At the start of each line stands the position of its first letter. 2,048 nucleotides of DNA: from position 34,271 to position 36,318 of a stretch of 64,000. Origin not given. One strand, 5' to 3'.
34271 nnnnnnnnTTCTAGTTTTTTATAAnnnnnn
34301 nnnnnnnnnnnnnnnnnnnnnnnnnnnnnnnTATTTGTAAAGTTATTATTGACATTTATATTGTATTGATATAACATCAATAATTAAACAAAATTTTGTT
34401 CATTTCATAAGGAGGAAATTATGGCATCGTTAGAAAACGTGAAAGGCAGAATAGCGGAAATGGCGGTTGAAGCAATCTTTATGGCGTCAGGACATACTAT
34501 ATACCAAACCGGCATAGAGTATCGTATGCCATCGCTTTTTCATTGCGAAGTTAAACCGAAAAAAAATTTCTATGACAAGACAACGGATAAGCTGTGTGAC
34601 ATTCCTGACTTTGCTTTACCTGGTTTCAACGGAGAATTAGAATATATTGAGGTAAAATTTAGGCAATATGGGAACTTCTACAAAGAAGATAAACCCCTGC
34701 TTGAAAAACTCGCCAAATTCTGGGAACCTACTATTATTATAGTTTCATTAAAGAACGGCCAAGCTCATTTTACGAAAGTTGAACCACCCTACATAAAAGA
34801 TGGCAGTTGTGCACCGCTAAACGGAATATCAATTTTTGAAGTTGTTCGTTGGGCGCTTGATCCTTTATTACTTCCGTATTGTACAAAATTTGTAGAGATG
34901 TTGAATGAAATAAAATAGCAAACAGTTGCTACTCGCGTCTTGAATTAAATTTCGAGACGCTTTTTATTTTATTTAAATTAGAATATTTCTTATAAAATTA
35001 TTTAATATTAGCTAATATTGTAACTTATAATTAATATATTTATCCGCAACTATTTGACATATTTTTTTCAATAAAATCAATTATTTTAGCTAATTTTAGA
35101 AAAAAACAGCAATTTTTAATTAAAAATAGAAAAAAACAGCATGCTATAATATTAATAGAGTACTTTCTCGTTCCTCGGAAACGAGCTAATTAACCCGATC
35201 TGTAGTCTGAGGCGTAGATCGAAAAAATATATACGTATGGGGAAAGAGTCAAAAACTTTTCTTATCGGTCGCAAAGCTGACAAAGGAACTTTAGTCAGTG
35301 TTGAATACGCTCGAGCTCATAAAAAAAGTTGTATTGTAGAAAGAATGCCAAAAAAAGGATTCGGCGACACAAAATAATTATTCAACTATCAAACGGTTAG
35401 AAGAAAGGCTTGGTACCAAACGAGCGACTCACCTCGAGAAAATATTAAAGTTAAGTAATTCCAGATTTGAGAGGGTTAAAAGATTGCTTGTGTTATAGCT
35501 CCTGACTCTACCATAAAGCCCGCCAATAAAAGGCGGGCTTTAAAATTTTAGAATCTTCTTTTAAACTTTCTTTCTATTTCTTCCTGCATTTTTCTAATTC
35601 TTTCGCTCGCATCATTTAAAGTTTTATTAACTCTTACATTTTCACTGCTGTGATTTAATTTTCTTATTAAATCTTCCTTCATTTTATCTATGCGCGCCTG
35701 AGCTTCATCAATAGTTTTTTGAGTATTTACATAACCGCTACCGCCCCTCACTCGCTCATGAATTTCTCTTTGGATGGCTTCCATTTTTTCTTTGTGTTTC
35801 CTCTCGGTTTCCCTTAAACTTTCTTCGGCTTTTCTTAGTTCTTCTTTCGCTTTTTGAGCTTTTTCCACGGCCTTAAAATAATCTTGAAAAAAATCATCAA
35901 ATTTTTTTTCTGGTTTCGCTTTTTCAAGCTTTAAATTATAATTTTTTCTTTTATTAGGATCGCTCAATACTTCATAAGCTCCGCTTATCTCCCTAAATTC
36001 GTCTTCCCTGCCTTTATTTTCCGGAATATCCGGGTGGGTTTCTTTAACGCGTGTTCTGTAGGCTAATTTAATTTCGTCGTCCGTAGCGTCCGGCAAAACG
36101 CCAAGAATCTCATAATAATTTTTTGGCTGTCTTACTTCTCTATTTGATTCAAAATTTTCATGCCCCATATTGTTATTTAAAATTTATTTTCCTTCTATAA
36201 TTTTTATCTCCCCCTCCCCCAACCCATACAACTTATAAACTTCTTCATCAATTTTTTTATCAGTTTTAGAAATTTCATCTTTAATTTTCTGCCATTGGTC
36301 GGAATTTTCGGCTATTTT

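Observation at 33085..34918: CapH/CapP-like regulatory pair (XRE HTH + ImmA/IrrE metallopeptidase) with a perfect operator palindrome controlling a PD-(D/E)xK-like gene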

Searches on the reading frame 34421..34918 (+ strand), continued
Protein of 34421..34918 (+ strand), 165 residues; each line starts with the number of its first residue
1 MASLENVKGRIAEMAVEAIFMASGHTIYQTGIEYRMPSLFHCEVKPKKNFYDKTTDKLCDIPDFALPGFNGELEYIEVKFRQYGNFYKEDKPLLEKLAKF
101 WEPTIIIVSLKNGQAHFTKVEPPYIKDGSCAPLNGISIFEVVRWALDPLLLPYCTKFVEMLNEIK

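Call 59: find_encoding_contigs(protein=P0147, flank=5000, max_places=1)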
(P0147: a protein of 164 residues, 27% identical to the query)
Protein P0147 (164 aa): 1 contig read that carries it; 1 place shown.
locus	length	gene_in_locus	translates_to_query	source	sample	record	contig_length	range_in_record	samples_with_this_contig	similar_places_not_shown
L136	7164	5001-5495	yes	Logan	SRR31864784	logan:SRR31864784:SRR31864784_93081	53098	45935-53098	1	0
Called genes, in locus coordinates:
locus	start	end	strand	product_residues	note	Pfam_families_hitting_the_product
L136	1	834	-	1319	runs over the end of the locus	-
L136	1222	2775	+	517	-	-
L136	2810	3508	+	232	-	-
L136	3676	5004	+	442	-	PF13231:PMT_2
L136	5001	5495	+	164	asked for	-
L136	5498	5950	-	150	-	PF02580:Tyr_Deacylase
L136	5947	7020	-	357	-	PF04577:Glyco_transf_61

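Call 65: search_dna_similar(query=window:34421-34915:+, collection=phages, mode=protein, max_evalue=0.01)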
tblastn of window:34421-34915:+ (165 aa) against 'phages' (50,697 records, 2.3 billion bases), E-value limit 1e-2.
No match.

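Call 68: fold_search(model_id=the predicted structure, library=viral)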
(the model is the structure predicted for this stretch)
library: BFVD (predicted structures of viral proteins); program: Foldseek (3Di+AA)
matches with E <= 10: 878; with E <= 0.001: 2
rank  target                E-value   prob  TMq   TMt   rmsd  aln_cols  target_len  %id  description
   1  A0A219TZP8            6.0e-04  0.99  0.40  0.27   6.3       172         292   15  RNA-dependent RNA polymerase (Fragment) [Emaravirus cajani]
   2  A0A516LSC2            6.8e-04  1.00  0.39  0.40   6.4       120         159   15  (no name in the UniProt tables at hand)
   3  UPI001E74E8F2         1.1e-03  1.00  0.51  0.50   5.3       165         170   17  (no name look-up for this kind of identifier)
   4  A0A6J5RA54            1.1e-03  0.99  0.35  0.37   6.4       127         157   16  Protein NO VEIN C-terminal domain-containing protein [uncultured Caudovirales phage]
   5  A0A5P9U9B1            1.7e-03  0.99  0.36  0.52   5.7       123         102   18  (no name in the UniProt tables at hand)
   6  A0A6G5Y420            1.7e-03  0.93  0.32  0.35   6.2       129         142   14  (no name in the UniProt tables at hand)
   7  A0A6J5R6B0            1.9e-03  0.99  0.36  0.45   9.0       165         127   12  Uncharacterized protein [uncultured Caudovirales phage]
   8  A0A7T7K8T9            2.3e-03  0.87  0.32  0.38   9.5       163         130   14  (no name in the UniProt tables at hand)
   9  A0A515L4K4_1          2.5e-03  0.98  0.41  0.08   7.3       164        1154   10  RNA-directed RNA polymerase L [Jujube yellow mottle-associated virus]
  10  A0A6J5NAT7            2.5e-03  0.98  0.39  0.44   7.4       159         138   14  Uncharacterized protein [uncultured Caudovirales phage]
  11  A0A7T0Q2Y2            2.9e-03  0.96  0.37  0.41   6.9       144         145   13  (no name in the UniProt tables at hand)
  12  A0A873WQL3            3.0e-03  0.99  0.41  0.47   5.9       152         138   11  (no name in the UniProt tables at hand)
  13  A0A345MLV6            3.7e-03  0.97  0.41  0.45   7.7       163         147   10  (no name in the UniProt tables at hand)
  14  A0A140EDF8            4.2e-03  0.95  0.37  0.15   7.6       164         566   11  (no name in the UniProt tables at hand)
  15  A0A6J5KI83            4.2e-03  0.54  0.25  0.29  10.2       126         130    8  Uncharacterized protein [uncultured Caudovirales phage]
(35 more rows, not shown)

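Call 84: find_encoding_contigs(protein=P0171, flank=6000, max_places=4)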
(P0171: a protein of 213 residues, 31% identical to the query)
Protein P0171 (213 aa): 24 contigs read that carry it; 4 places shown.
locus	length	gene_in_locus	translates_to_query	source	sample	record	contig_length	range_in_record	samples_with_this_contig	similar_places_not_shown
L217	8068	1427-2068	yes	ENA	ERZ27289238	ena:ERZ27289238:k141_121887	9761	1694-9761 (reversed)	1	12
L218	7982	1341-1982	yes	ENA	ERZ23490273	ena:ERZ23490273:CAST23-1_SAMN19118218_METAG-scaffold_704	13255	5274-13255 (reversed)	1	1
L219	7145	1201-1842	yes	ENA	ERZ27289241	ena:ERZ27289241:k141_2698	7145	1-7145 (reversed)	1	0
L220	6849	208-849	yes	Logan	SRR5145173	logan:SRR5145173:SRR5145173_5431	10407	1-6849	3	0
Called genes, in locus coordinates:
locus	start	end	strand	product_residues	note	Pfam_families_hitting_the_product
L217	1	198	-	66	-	?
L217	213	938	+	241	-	-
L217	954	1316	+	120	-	-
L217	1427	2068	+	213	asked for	-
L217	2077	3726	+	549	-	PF12161:HsdM_N, PF02384:N6_Mtase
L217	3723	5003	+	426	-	PF01420:Methylase_S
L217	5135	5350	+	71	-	PF13560:HTH_31 (weak), PF12844:HTH_19 (weak), PF01381:HTH_3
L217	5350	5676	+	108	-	PF13657:Couple_hipA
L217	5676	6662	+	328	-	PF07804:HipA_C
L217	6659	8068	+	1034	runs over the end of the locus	?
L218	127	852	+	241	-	-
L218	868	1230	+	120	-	-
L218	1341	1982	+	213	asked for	-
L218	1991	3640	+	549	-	PF12161:HsdM_N, PF02384:N6_Mtase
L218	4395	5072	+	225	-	PF01420:Methylase_S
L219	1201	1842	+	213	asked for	-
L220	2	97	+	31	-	?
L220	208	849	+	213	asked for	-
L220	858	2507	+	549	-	PF12161:HsdM_N, PF02384:N6_Mtase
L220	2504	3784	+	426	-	PF01420:Methylase_S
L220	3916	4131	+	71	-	PF13560:HTH_31 (weak), PF12844:HTH_19 (weak), PF01381:HTH_3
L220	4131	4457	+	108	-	PF13657:Couple_hipA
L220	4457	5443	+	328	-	PF07804:HipA_C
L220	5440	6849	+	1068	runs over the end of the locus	PF04313:HSDR_N, PF04851:ResIII, PF18766:SWI2_SNF2, PF22679:T1R_D3-like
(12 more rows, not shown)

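Call 86: list_cluster_members(proteins=[P0001, P0002])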
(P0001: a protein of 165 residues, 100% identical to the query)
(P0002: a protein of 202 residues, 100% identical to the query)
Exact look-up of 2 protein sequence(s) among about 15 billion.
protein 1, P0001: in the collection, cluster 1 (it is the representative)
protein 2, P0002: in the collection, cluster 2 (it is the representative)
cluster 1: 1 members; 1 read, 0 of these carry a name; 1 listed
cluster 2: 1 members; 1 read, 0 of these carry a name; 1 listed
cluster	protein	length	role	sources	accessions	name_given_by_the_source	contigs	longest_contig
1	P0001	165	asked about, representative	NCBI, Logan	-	-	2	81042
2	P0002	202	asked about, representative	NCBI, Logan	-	-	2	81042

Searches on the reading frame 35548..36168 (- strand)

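Call 3: search_protein_families(library=pfam, proteins=[window:35548-36168:-], max_evalue=0.1)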
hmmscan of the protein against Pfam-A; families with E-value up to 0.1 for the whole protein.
window:35548-36168:- (206 aa): 5 families
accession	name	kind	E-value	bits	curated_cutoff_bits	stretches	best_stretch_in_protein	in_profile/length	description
PF00226.36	DnaJ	-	4.1e-22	78.5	27.8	1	17-78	1-63/63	DnaJ domain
PF06456.18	Arfaptin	-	0.00083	19.5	32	0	127-173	151-198/229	Arfaptin-like domain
PF13446.11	RPT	-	0.0081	16.4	28.2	1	19-51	6-31/59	A repeated domain in UCH-protein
PF14362.11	DUF4407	-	0.049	13.3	31.3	1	100-200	132-220/297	Domain of unknown function (DUF4407)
PF15894.10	SgrT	-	0.1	12.9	27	0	92-106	1-13/46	Inhibitor of glucose uptake transporter SgrT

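Call 10: search_protein_families(library=padloc, proteins=[window:35548-36168:-], max_evalue=0.01)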
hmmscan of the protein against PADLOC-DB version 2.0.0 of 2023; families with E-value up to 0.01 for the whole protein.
window:35548-36168:- (206 aa): 4 families
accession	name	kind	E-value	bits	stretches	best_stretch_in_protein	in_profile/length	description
PDLC00582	JetC3|JetC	-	0.0016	14.3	1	52-200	751-892/1472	DUF3584 domain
PDLC00006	DruC1|DruC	-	0.0019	14.8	1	88-201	213-326/626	Unknown function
PDLC03868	LmuB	-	0.0056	13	1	37-199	257-414/1035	-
PDLC03859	LmuB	-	0.0058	13.9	1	95-200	356-460/611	-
